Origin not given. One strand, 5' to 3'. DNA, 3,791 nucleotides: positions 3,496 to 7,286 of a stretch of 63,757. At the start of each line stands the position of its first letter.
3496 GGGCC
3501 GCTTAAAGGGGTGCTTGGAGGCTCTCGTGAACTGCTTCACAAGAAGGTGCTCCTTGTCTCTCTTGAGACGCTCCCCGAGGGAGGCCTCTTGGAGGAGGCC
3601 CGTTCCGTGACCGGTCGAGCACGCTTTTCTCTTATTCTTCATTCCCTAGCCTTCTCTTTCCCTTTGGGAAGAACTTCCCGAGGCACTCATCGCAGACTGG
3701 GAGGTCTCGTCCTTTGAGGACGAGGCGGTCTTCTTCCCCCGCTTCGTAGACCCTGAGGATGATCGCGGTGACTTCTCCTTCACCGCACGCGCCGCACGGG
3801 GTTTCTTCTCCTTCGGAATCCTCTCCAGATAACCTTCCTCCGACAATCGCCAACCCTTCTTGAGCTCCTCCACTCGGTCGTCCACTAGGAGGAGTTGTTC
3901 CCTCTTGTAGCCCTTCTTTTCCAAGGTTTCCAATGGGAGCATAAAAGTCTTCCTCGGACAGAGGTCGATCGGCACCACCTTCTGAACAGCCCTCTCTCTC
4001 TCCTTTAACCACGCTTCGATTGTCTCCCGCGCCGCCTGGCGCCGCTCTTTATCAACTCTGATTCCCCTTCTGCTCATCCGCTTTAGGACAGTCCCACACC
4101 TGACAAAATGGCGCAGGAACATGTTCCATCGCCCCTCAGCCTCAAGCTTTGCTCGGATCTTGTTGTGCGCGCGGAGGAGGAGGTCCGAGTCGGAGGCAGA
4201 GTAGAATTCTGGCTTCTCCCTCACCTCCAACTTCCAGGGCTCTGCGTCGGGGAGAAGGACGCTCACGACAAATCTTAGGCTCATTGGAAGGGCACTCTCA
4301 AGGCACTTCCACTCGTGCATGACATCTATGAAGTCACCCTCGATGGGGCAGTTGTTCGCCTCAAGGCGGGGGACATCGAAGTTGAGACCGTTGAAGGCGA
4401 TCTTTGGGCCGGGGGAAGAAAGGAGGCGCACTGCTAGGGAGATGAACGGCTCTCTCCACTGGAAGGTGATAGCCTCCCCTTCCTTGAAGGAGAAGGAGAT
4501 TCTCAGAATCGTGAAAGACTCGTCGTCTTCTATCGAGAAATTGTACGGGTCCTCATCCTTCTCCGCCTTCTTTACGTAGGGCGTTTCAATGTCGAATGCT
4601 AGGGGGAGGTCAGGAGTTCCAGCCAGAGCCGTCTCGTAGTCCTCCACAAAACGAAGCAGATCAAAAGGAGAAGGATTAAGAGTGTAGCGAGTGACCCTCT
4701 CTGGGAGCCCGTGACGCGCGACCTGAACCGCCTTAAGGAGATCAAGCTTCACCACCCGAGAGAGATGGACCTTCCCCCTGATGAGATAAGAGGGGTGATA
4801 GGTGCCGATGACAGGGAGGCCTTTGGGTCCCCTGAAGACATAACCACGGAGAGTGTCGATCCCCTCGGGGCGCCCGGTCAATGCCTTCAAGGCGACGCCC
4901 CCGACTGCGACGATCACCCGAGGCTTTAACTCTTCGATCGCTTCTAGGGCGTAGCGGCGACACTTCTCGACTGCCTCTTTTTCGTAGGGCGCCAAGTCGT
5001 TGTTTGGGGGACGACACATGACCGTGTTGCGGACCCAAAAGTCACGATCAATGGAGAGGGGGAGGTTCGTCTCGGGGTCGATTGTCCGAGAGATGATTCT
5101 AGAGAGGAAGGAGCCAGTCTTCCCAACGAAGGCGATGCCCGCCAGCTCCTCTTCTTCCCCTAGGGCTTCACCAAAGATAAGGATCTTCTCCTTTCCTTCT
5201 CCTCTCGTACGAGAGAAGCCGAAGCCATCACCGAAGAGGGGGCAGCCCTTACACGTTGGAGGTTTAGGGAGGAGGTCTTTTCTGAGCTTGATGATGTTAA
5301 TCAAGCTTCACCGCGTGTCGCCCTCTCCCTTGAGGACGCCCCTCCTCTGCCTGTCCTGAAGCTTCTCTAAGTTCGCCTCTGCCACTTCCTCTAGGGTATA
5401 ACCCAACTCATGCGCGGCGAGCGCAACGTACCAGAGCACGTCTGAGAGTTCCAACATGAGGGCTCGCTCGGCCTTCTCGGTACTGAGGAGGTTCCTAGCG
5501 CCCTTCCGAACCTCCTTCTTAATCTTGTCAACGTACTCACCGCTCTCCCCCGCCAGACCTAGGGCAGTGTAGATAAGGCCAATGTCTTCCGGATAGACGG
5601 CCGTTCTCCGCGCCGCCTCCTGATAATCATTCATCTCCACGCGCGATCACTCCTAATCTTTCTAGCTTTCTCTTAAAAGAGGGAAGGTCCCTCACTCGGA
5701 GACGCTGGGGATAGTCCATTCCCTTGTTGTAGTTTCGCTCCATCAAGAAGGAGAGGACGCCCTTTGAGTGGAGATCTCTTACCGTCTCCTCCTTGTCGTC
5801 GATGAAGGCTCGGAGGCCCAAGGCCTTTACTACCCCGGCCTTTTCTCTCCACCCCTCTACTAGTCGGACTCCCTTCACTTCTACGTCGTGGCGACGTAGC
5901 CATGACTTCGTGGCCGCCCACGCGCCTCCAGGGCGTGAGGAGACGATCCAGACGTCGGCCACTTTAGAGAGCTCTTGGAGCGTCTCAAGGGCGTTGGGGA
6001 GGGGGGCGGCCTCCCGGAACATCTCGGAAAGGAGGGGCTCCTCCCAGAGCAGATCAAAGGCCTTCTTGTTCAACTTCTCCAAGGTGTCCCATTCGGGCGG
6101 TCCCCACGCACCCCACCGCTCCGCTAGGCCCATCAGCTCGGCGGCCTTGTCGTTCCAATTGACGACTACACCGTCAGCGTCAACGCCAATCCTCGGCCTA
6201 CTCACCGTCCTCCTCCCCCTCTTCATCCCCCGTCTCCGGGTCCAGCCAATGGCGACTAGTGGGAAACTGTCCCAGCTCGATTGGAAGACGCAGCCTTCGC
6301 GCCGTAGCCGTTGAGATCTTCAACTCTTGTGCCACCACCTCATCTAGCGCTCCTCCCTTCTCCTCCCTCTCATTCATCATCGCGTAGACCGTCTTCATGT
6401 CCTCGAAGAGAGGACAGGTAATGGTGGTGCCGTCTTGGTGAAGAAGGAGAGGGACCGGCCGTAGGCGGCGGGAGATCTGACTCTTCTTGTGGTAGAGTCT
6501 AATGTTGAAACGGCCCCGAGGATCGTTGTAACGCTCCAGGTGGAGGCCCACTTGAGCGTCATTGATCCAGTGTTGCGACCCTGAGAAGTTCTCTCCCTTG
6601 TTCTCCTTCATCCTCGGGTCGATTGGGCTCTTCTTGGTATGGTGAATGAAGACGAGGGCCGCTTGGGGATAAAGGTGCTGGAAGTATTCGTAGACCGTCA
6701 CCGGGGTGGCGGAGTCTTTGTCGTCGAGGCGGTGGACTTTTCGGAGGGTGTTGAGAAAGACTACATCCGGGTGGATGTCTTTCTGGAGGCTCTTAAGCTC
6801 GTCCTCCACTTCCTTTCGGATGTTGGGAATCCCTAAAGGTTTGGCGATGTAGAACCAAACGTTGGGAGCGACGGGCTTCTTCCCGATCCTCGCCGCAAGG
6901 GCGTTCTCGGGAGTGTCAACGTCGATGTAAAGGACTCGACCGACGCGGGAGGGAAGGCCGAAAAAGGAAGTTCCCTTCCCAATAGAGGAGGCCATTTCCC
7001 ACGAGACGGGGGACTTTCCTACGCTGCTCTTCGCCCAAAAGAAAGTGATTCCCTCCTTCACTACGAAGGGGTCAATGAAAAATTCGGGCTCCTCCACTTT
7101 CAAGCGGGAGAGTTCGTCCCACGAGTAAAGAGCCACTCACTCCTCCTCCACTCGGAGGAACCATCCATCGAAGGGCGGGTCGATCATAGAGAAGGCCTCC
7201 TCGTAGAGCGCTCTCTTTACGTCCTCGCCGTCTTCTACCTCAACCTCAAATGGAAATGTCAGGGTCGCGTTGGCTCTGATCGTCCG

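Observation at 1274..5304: Family-A polymerase with UDG-like head is fragmented: three frame changes plus a zinc ribbon and a 77-aa ORF inside the thumb region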

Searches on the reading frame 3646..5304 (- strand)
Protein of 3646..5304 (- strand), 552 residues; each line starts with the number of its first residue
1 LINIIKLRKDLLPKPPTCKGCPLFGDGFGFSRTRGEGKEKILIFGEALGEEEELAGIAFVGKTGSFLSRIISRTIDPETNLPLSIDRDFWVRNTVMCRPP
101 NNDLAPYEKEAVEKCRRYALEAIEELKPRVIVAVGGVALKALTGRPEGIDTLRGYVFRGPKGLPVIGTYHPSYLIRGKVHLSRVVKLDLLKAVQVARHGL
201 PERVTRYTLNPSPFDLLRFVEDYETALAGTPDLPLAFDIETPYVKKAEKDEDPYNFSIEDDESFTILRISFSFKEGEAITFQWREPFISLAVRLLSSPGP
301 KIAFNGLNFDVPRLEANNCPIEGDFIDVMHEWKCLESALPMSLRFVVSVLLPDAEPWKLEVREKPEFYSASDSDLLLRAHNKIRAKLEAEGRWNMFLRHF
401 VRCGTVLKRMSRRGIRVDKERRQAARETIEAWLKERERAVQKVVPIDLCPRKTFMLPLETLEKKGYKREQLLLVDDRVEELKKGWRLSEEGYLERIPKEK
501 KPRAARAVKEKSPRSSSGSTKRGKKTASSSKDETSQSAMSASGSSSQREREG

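Call 5: search_protein_families(library=pfam, proteins=[window:3646-5304:-], max_evalue=0.1)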
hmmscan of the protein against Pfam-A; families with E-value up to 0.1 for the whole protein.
window:3646-5304:- (552 aa): 1 family
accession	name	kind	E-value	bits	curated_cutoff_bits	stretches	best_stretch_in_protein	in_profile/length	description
PF03167.25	UDG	-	1.2e-19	71.3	24.3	1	38-180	7-127/141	Uracil DNA glycosylase superfamily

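Call 9: find_related_loci(query=window:3646-5304:-, collection=viral_contigs, flank=6000)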
Query window:3646-5304:- (552 aa) in viral_contigs; peptide patterns used: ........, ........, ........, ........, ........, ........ (x = any residue, [..] = any of these).
40 stretches matched a pattern; 7 encode a relative of the query (tblastn E <= 1e-3); 7 distinct loci.
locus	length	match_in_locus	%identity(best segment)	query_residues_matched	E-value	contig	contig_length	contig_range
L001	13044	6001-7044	29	11-305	3e-36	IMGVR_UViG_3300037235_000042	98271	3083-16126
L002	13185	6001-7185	26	33-418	9e-11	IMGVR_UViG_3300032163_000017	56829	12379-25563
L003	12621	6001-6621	30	41-241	2e-10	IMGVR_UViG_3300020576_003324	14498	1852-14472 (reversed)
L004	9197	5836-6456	29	41-241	8e-10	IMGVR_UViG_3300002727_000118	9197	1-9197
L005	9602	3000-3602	28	34-223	1e-9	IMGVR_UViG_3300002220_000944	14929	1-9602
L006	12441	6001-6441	30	41-176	1e-6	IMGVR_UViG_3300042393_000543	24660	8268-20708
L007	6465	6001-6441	30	41-176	2e-6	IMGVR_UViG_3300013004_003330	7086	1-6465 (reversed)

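Call 10: search_dna_similar(query=window:3646-5304:-, collection=phages, mode=protein, max_rows=25)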
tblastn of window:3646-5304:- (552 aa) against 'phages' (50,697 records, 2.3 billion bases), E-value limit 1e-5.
Records with a match: 11; places in all: 11; records where one place covers at least 80% of the query: 0.
Best place of each record, by identity: <60% 11.
By first word of the organism name: Bacteriophage 3; Caudoviricetes 2; Clostridium 1; Vibrio 1; Moorella 1; Bacillus 1; Pseudomonas 1; Stutzerimonas 1.
By host as written in the record: - 4; Clostridium perfringens 1; Vibrio splendidus 1; Methanomicrobiales 1; Moorella thermoacetica DSM 103132 1; Bacillus australimaris sKR4M-27 1; Pseudomonas mendocina STP12 1; Stutzerimonas stutzeri STP9 1.
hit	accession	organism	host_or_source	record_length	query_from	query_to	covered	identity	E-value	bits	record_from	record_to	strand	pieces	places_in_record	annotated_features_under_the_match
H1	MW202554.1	Caudoviricetes sp.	Manatee Spring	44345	14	349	61%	31.0%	7e-22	106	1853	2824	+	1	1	DNA polymerase | chromosome partitioning protein parB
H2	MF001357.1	Clostridium phage CP3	Clostridium perfringens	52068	88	442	64%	24.1%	4e-6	56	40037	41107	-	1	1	DNA polymerase I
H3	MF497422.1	Vibrio phage vB_VspS_VS-ABTNL-3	Vibrio splendidus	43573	123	452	60%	23.2%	1e-7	61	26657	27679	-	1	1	3'-5'exonuclease and polymerase domain protein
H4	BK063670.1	Caudoviricetes sp. vir526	Methanomicrobiales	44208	60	349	53%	25.3%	1e-7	61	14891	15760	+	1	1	DNA polymerase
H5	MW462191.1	Bacteriophage sp.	freshwater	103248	60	180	22%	36.2%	3e-9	66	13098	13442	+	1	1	uracil-DNA glycosylase, family 4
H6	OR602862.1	Moorella phage MTATph1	Moorella thermoacetica DSM 103132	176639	60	195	25%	31.9%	5e-8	62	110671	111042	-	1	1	hypothetical protein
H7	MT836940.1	Bacteriophage sp.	human fecal samples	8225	60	180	22%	33.6%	3e-7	59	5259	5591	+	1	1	record has no annotation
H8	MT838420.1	Bacteriophage sp.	human fecal samples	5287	60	176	21%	31.4%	2e-6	57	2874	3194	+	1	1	record has no annotation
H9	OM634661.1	Bacillus phage vB_BauM_KLEB27-3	Bacillus australimaris sKR4M-27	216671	88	193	19%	33.3%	4e-6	56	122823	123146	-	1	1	uracil-DNA glycosylase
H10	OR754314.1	Pseudomonas phage vB_PmeS_STP12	Pseudomonas mendocina STP12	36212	61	180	22%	28.9%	6e-6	56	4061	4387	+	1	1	record has no annotation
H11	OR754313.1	Stutzerimonas phage vB_SstS_STP9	Stutzerimonas stutzeri STP9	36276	61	180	22%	28.9%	6e-6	56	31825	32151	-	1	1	record has no annotation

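Call 28: find_related_loci(query=A2, collection=metagenome_contigs, flank=5000)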
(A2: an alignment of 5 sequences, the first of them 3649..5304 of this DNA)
Query A2 (552 aa) in metagenome_contigs; peptide patterns used: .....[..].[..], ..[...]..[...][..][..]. (x = any residue, [..] = any of these).
599 stretches matched a pattern (row limit reached: there are more); 9 encode a relative of the query (tblastn E <= 1e-3); 9 distinct loci.
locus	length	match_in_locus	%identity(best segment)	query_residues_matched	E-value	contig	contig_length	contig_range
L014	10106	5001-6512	47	8-515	2e-137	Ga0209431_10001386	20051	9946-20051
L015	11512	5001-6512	41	10-527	4e-105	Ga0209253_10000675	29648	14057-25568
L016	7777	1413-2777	34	7-454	4e-77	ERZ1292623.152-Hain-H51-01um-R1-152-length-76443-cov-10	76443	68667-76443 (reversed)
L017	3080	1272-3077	45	14-359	1e-77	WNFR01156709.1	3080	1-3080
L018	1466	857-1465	50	8-210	8e-58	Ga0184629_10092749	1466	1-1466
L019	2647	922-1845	25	35-349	8e-15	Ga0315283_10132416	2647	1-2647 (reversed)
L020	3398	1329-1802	32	23-176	2e-14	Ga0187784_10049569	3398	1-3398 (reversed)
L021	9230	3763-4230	27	18-176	6e-12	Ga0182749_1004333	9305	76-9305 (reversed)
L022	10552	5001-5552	27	18-206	1e-8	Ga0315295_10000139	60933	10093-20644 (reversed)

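Call 29: find_related_loci(query=A2, collection=viral_contigs, flank=5000)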
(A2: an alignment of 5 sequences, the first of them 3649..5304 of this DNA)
Query A2 (552 aa) in viral_contigs; peptide patterns used: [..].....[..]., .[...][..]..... (x = any residue, [..] = any of these).
122 stretches matched a pattern; 52 encode a relative of the query (tblastn E <= 1e-3); 52 distinct loci.
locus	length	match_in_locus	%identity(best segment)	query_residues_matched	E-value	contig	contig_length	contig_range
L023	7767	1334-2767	43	1-503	6e-121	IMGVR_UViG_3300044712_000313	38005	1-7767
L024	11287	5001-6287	46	11-445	7e-115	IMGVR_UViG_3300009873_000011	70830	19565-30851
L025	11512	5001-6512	41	10-527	3e-104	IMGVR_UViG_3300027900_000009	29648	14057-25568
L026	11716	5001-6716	37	14-546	1e-101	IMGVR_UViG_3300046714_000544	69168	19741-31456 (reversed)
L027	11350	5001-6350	44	18-465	3e-99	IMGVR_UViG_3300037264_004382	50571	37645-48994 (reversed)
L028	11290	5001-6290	35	5-448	1e-73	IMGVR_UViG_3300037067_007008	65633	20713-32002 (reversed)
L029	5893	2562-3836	37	11-446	7e-73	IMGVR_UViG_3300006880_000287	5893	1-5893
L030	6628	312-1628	36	11-445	8e-73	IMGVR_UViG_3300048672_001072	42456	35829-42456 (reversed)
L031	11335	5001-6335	35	11-464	1e-72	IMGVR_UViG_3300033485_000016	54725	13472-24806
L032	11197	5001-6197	37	11-422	9e-72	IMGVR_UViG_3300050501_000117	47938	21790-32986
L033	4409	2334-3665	34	11-447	2e-70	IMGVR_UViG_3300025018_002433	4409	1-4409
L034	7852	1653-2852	37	11-422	1e-69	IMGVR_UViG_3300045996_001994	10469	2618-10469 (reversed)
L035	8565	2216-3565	33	11-447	2e-68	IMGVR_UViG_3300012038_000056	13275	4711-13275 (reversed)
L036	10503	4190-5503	33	12-445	2e-66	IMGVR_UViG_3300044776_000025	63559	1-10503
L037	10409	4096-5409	33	11-445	4e-66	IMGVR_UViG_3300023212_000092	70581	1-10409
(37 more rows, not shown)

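Call 42: search_protein_families(library=phrogs, proteins=[window:3646-5304:-], max_evalue=0.1)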
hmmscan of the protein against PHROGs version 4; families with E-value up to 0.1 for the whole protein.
window:3646-5304:- (552 aa): 1 family
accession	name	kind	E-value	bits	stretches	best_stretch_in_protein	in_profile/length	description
phrog_17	-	DNA, RNA and nucleotide metabolism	5.3e-29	101.9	1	31-508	472-936/1445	DNA polymerase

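Call 92: list_cluster_members(proteins=[window:3649-5304:-, window:3412-3642:-, window:1277-3412:-])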
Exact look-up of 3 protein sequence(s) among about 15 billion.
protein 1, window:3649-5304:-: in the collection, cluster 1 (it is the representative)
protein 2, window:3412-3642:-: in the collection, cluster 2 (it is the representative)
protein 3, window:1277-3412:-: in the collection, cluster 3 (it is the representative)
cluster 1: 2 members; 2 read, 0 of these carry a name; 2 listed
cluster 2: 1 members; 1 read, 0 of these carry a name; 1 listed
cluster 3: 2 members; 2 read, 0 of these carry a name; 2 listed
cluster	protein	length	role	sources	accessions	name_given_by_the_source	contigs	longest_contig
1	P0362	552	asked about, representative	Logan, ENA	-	-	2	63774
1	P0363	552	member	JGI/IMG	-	-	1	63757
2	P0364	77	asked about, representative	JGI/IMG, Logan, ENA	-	-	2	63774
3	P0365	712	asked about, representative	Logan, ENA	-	-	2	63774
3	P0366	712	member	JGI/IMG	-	-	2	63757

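Call 93: find_encoding_contigs(protein=window:3649-5304:-, flank=4000, max_places=6)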
Protein window:3649-5304:- (552 aa): 4 contigs read that carry it; 1 place shown.
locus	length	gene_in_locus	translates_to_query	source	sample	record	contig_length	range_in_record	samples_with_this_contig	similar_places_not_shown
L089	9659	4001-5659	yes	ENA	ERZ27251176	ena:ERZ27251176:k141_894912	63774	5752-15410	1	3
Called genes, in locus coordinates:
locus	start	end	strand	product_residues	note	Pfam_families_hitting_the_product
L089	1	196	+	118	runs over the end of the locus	PF13539:Peptidase_M15_4 (weak)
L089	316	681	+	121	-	PF18909:dGTP_diPhyd_N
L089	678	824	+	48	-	-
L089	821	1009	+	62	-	-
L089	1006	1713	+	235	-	PF13482:RNase_H_2 (weak)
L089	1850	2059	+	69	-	-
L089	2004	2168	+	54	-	-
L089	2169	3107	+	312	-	PF13481:AAA_25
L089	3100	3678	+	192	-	PF06941:NT5C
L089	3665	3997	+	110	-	PF03819:MazG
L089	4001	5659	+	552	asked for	PF03167:UDG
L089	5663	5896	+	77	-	-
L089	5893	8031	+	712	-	PF00476:DNA_pol_A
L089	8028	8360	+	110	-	-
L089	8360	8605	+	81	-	-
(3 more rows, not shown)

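Call 101: search_solved_structures(query=window:3649-5304:-, max_evalue=1, show_alignments=2)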
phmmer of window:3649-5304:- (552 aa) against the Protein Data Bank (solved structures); distinct sequences matched with E-value up to 1: 38.
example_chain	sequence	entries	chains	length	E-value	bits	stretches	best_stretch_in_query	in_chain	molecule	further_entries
1l9g_A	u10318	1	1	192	2.7e-20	75.6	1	15-193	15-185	Conserved hypothetical protein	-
1vk2_A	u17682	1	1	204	3.3e-20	75.3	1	15-193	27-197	Uracil-DNA glycosylase TM0511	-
1ui0_A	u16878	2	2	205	5.2e-18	68.1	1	16-179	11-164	Uracil-DNA Glycosylase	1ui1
8iir_A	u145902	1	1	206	5.2e-14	54.8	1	15-179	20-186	Type-4 uracil-DNA glycosylase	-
4zbx_A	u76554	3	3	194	1.2e-13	53.7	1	16-192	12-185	Uracil-DNA glycosylase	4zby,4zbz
6l5a_A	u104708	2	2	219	1.5e-13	53.4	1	15-185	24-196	Uracil DNA glycosylase superfamily protein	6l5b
6l6s_A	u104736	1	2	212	2e-13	52.9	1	15-179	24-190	Phage SPO1 DNA polymerase-related protein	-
6ajs_A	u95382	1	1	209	2.5e-13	52.6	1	15-179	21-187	Uracil DNA glycosylase superfamily protein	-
8iip_A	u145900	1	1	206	2.9e-13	52.4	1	15-179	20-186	Type-4 uracil-DNA glycosylase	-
6ioc_A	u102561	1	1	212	2.9e-13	52.4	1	15-179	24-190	Phage SPO1 DNA polymerase-related protein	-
8iio_A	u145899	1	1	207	2.9e-13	52.4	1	15-179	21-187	Type-4 uracil-DNA glycosylase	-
6ajo_A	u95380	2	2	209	3e-13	52.3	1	15-179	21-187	Uracil DNA glycosylase superfamily protein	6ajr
8iie_A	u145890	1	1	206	3.1e-13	52.3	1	15-179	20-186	Type-4 uracil-DNA glycosylase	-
6iod_A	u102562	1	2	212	3.2e-13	52.3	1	15-179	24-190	Phage SPO1 DNA polymerase-related protein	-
8iin_A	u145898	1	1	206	3.4e-13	52.2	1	15-179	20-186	Type-4 uracil-DNA glycosylase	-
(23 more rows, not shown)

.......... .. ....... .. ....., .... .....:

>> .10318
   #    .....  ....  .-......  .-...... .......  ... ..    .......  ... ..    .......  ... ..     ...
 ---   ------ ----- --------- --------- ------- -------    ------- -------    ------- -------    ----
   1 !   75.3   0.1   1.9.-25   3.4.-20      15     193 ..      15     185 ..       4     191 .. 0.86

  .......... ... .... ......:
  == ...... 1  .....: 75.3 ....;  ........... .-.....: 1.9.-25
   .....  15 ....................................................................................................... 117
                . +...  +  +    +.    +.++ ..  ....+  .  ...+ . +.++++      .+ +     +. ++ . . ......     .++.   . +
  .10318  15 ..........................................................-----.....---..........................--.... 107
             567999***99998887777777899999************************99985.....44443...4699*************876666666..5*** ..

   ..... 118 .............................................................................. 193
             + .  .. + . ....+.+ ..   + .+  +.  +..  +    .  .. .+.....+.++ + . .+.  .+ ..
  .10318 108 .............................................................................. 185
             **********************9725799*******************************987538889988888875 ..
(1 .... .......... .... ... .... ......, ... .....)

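Call 103: find_related_loci(query=A2, collection=genome_contigs, flank=4000)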
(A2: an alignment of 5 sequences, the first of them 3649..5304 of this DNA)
Query A2 (552 aa) in genome_contigs; peptide patterns used: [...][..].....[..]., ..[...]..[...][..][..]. (x = any residue, [..] = any of these).
600 stretches matched a pattern (row limit reached: there are more); 1 encode a relative of the query (tblastn E <= 1e-3); 1 distinct loci.
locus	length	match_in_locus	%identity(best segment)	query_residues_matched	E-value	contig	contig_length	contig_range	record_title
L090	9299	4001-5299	31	14-469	6e-45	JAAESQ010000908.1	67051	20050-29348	MAG: bacterium isolate Ust_16 UstG_CONTIG2570485, whole genome shotgun sequence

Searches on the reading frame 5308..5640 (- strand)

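Call 104: search_protein_families(library=pfam, proteins=[window:5308-5640:-], max_evalue=0.001)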
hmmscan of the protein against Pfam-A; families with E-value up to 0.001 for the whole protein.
window:5308-5640:- (110 aa): 2 families
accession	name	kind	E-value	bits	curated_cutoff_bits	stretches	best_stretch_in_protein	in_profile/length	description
PF03819.22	MazG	-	2.2e-10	41.1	22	1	27-99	8-71/74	MazG nucleotide pyrophosphohydrolase domain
PF12643.12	MazG-like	-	0.0002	22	27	1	36-95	7-68/85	MazG-like family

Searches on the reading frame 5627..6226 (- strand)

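Call 104: search_protein_families(library=pfam, proteins=[window:5627-6226:-], max_evalue=0.001)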
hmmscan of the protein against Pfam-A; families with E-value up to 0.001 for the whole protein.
window:5627-6226:- (199 aa): 1 family
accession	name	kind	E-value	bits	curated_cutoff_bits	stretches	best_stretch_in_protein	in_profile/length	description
PF06941.18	NT5C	-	1.1e-07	32.3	24.8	1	13-171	4-159/180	5' nucleotidase, deoxy (Pyrimidine), cytosolic type C protein (NT5C)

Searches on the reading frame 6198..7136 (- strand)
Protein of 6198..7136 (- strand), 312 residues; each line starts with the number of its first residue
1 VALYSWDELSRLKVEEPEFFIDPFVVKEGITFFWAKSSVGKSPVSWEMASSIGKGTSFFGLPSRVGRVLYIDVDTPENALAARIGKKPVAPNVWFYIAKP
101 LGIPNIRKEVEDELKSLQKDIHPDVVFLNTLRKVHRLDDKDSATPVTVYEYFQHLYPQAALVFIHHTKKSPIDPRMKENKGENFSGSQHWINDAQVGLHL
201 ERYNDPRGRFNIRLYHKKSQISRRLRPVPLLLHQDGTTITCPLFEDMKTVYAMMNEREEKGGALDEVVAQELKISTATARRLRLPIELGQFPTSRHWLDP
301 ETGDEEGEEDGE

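Call 81: search_protein_families(library=phrogs, proteins=[window:6198-7136:-], max_evalue=0.001)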
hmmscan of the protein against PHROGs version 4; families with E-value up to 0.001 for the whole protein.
window:6198-7136:- (312 aa): 4 families
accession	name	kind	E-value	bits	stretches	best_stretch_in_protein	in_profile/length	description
phrog_6357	-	unknown function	1e-10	42.4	1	16-220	19-207/321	-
phrog_3123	-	unknown function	5.2e-09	36.2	1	9-85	322-399/583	-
phrog_906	-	DNA, RNA and nucleotide metabolism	1.6e-06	28.2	1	14-191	513-687/872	DNA polymerase/primase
phrog_6012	-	DNA, RNA and nucleotide metabolism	0.00083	19.7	0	35-220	155-343/447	DNA helicase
